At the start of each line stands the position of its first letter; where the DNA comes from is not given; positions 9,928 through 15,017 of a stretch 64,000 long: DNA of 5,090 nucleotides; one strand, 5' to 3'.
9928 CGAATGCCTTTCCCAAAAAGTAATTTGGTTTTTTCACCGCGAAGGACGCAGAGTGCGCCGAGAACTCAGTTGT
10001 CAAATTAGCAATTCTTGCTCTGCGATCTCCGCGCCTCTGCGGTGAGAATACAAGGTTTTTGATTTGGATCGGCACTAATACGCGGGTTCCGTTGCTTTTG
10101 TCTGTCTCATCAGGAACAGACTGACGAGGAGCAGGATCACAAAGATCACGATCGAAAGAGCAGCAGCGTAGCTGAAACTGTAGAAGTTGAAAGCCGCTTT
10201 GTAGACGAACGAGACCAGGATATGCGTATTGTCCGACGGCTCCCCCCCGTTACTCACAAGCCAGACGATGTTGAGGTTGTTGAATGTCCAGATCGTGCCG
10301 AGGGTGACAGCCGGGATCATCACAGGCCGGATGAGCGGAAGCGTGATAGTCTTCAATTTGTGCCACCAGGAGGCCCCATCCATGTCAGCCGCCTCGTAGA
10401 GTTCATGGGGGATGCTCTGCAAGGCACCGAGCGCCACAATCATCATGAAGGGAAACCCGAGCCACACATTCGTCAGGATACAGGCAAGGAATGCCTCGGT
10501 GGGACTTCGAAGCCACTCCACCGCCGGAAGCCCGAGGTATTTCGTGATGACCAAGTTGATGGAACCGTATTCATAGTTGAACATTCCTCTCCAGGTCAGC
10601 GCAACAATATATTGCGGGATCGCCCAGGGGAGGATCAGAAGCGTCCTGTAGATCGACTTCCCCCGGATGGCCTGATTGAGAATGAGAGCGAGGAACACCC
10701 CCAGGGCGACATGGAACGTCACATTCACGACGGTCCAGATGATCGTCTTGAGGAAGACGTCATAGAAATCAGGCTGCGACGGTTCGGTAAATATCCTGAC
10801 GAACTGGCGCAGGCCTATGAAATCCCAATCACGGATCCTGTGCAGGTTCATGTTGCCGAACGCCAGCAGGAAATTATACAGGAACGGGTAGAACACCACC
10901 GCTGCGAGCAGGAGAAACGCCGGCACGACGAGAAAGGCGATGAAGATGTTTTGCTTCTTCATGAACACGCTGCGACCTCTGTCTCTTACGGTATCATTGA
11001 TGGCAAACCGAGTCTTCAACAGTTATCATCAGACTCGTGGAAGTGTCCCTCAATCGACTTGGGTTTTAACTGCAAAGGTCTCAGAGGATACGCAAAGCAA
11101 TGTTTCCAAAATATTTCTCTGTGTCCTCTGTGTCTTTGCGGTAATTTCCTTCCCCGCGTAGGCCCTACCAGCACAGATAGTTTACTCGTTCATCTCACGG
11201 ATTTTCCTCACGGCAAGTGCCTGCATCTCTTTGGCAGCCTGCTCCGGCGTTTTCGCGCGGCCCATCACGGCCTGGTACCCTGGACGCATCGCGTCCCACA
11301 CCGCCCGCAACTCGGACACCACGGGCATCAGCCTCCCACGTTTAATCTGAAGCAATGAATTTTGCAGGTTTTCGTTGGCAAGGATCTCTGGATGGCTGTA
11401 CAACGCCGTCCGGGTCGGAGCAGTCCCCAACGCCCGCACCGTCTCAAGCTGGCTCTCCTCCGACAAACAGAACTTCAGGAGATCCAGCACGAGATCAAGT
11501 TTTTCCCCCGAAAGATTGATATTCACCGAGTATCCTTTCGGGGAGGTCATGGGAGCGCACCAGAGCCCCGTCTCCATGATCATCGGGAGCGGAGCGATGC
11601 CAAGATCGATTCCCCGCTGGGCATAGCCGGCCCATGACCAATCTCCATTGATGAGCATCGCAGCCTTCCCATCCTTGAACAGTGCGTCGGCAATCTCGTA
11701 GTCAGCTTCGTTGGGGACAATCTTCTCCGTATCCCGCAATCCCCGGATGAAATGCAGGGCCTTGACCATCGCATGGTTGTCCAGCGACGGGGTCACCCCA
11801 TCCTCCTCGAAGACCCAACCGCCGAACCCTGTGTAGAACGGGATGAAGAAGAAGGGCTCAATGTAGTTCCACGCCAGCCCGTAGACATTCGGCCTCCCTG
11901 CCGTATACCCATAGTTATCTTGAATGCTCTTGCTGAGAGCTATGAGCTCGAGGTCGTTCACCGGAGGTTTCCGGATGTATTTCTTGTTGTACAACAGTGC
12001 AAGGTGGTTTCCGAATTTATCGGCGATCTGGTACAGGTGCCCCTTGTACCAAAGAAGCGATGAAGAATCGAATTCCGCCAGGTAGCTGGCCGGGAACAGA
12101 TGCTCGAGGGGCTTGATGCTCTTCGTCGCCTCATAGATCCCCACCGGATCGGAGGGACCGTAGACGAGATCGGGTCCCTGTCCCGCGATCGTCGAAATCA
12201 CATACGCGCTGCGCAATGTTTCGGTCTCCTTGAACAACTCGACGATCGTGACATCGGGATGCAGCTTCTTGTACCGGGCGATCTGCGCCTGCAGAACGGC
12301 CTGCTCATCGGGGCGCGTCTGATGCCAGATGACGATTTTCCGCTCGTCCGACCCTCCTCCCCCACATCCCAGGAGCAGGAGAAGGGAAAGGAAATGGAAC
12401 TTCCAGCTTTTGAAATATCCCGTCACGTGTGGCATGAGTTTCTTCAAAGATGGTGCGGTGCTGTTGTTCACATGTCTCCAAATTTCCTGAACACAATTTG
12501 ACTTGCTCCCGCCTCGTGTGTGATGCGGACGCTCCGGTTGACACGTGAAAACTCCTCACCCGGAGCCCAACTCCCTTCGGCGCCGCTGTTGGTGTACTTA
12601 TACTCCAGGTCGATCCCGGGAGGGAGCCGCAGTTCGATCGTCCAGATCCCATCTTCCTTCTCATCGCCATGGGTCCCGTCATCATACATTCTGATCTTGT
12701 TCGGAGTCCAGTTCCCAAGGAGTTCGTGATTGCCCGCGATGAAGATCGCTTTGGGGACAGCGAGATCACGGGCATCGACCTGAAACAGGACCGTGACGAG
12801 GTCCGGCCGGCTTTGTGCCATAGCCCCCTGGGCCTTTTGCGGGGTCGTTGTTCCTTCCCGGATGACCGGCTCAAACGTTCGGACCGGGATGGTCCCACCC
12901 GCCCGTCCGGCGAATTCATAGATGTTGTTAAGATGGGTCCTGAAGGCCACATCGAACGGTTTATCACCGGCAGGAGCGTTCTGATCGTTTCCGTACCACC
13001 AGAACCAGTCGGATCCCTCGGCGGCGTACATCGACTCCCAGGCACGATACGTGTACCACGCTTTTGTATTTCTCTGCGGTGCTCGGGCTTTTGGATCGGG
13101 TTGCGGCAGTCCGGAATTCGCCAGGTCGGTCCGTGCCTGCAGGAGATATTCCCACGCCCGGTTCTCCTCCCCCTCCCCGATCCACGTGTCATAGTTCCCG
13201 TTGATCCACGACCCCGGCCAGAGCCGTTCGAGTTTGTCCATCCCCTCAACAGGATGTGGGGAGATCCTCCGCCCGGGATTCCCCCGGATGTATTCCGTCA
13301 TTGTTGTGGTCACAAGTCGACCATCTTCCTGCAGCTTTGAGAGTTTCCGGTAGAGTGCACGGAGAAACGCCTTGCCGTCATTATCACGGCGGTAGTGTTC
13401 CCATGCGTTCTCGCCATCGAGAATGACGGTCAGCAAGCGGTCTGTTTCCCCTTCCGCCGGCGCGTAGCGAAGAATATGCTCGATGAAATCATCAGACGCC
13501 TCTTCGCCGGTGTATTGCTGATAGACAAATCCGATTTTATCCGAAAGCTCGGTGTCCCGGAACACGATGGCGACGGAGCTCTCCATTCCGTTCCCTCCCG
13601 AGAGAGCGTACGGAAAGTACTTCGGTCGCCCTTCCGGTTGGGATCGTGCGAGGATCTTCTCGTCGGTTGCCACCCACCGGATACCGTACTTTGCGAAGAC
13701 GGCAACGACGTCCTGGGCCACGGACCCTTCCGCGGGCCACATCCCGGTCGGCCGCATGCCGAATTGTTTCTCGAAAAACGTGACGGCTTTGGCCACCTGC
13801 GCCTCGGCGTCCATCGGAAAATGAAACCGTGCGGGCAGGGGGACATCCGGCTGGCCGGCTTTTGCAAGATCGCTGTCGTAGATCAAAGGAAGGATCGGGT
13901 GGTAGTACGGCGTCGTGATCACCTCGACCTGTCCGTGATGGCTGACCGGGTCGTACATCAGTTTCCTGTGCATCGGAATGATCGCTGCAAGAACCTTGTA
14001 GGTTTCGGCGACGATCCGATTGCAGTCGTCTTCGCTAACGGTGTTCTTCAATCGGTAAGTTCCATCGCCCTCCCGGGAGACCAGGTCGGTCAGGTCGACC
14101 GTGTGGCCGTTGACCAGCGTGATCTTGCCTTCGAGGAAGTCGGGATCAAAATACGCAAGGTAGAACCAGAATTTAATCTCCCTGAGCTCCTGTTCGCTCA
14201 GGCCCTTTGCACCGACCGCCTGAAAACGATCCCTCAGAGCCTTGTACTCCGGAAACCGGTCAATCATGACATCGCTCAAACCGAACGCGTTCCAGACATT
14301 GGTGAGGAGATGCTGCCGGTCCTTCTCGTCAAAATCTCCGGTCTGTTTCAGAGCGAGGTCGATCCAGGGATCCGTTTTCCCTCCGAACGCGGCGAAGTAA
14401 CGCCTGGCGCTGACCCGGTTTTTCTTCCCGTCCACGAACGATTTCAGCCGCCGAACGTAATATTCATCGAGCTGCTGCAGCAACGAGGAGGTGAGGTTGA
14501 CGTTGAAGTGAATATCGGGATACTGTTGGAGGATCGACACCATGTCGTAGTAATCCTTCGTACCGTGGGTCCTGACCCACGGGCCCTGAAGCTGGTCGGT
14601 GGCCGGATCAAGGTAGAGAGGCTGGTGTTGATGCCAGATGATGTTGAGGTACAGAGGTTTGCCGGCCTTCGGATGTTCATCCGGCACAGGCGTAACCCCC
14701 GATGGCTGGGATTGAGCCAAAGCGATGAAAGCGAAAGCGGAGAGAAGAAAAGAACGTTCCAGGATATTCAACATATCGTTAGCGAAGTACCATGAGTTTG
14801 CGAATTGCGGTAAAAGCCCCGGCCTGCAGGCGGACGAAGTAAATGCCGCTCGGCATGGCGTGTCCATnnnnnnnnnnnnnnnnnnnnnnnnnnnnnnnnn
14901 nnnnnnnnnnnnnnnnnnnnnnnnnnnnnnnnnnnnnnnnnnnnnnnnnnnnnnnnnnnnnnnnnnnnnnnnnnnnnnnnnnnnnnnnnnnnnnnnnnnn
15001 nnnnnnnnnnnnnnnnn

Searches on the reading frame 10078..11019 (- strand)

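Call 87: search_protein_families(library=pfam, proteins=[window:10078-11019:-], max_evalue=1)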
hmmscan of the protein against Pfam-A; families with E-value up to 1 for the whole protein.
window:10078-11019:- (314 aa): 1 family
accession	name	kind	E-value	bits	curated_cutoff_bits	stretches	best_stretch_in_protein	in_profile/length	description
PF00528.27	BPD_transp_1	-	3.2e-17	63.3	26.4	1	104-303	2-173/184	Binding-protein-dependent transport system inner membrane component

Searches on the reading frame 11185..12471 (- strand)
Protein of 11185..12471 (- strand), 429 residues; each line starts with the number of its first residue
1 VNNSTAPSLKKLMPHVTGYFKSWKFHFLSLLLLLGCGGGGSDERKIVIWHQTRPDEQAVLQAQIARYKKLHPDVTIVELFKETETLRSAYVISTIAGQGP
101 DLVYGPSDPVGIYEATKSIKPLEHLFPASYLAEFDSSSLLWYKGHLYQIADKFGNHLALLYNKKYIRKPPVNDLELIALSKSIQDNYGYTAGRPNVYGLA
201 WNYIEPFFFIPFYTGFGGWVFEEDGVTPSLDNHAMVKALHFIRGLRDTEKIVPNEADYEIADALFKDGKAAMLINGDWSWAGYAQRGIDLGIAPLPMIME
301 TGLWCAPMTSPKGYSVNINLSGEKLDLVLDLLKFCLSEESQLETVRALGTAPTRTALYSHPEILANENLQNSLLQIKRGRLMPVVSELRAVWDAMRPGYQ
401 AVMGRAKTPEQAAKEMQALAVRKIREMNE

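Call 36: search_protein_families(library=pfam, proteins=[window:11185-12471:-], max_evalue=0.00001)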
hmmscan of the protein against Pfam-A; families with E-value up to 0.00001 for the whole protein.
window:11185-12471:- (429 aa): 2 families
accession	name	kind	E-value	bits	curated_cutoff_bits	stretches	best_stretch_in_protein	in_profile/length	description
PF13416.11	SBP_bac_8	-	9.3e-25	88.4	27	1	63-369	2-277/279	Bacterial extracellular solute-binding protein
PF01547.30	SBP_bac_1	-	1e-16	62.3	26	1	56-341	4-306/307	Bacterial extracellular solute-binding protein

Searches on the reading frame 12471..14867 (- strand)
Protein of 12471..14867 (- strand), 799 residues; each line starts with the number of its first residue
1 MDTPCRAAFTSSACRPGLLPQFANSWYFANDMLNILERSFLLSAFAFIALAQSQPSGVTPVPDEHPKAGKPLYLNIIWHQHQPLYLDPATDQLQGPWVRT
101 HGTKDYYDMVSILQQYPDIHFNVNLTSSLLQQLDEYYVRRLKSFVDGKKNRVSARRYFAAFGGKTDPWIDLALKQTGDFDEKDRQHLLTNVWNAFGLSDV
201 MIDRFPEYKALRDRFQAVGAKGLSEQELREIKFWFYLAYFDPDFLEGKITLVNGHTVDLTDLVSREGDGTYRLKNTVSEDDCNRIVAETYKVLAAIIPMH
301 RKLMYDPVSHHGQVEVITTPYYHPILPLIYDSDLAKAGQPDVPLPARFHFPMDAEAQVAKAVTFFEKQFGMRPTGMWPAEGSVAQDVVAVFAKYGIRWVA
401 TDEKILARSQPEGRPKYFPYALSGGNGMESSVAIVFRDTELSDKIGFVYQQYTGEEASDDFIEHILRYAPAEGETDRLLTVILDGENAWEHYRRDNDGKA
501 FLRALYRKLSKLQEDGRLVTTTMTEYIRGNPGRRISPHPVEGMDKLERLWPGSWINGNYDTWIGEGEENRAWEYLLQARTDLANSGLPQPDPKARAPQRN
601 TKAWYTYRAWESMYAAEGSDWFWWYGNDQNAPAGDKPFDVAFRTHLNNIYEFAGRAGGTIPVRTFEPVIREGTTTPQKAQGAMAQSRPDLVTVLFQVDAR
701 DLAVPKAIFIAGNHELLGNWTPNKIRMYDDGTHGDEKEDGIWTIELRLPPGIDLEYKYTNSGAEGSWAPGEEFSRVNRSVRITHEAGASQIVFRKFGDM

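Call 36: search_protein_families(library=pfam, proteins=[window:12471-14867:-], max_evalue=0.00001)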
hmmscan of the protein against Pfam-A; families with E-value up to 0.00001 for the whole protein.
window:12471-14867:- (799 aa): 2 families
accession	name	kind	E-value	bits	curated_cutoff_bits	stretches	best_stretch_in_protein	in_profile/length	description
PF03065.20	Glyco_hydro_57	-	3.4e-55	187.9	21.2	1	76-534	2-286/291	Glycosyl hydrolase family 57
PF00686.25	CBM_20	-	1.2e-09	38.3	23.3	1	691-770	2-80/97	Starch binding domain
